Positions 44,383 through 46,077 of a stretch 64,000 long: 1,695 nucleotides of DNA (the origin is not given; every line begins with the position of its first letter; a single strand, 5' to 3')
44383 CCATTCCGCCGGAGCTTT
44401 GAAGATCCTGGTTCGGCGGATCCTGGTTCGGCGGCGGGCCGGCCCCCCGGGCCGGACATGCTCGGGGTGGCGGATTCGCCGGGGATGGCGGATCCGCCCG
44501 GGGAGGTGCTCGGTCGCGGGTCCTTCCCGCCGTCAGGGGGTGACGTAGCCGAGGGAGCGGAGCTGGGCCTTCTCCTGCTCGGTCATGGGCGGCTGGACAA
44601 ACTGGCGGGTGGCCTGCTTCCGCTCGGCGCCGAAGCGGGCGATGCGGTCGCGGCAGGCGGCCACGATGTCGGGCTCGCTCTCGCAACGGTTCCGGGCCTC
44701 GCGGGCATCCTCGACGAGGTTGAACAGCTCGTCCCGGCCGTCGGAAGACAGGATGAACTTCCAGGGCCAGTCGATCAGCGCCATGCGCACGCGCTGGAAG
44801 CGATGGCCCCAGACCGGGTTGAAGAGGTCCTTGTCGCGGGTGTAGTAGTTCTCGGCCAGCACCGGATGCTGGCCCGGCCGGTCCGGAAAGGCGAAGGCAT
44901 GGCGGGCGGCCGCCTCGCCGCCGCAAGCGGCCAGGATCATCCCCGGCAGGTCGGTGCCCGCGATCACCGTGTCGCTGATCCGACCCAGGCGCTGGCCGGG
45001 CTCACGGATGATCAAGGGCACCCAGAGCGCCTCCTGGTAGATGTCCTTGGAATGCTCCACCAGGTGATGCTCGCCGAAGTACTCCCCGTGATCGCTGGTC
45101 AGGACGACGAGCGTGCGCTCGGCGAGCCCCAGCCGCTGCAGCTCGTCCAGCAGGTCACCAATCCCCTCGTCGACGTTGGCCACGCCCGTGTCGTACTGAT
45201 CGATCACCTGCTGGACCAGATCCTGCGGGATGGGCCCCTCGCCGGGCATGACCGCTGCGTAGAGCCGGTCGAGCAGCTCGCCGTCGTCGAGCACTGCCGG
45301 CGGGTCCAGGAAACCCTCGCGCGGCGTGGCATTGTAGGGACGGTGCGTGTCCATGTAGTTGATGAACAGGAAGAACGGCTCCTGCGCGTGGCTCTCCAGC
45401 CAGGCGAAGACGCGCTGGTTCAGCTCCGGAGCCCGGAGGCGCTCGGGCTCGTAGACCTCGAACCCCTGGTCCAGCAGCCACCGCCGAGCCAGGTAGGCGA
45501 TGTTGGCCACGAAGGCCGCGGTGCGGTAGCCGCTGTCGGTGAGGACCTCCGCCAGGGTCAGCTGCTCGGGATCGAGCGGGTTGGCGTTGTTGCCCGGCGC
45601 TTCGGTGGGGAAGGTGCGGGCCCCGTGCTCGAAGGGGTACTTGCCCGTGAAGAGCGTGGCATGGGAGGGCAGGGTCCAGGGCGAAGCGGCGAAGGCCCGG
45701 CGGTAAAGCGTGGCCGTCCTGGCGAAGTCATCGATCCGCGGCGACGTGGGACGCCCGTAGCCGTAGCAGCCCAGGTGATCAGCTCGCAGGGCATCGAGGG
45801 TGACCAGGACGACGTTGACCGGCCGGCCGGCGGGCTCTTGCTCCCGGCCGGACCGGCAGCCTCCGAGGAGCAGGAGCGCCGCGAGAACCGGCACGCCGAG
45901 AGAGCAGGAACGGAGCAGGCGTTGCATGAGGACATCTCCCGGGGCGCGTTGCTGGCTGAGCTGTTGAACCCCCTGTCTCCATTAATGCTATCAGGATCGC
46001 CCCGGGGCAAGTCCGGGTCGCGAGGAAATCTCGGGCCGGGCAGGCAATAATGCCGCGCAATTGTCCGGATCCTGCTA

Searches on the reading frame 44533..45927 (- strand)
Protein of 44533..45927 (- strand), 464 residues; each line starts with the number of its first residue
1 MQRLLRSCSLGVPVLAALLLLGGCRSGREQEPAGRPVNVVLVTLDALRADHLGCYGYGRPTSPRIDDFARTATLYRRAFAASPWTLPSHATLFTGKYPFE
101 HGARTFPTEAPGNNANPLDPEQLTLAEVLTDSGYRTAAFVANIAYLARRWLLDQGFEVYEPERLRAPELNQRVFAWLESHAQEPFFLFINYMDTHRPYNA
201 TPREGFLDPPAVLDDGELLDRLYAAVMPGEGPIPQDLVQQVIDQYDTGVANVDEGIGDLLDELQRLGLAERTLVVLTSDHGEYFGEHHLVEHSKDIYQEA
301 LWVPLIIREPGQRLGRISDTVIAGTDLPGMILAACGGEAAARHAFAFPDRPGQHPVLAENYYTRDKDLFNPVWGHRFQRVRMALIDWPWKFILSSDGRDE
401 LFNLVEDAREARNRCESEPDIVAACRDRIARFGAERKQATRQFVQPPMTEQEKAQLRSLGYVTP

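Call 13: search_protein_families(library=pfam, proteins=[window:44533-45927:-])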
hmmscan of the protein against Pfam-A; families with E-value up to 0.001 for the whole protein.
window:44533-45927:- (464 aa): 2 families
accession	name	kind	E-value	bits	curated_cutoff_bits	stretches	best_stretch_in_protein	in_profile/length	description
PF00884.28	Sulfatase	-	4.3e-40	138.3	25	1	38-335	2-299/301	Sulfatase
PF01663.27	Phosphodiest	-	7.3e-12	46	23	1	39-281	1-220/342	Type I phosphodiesterase / nucleotide pyrophosphatase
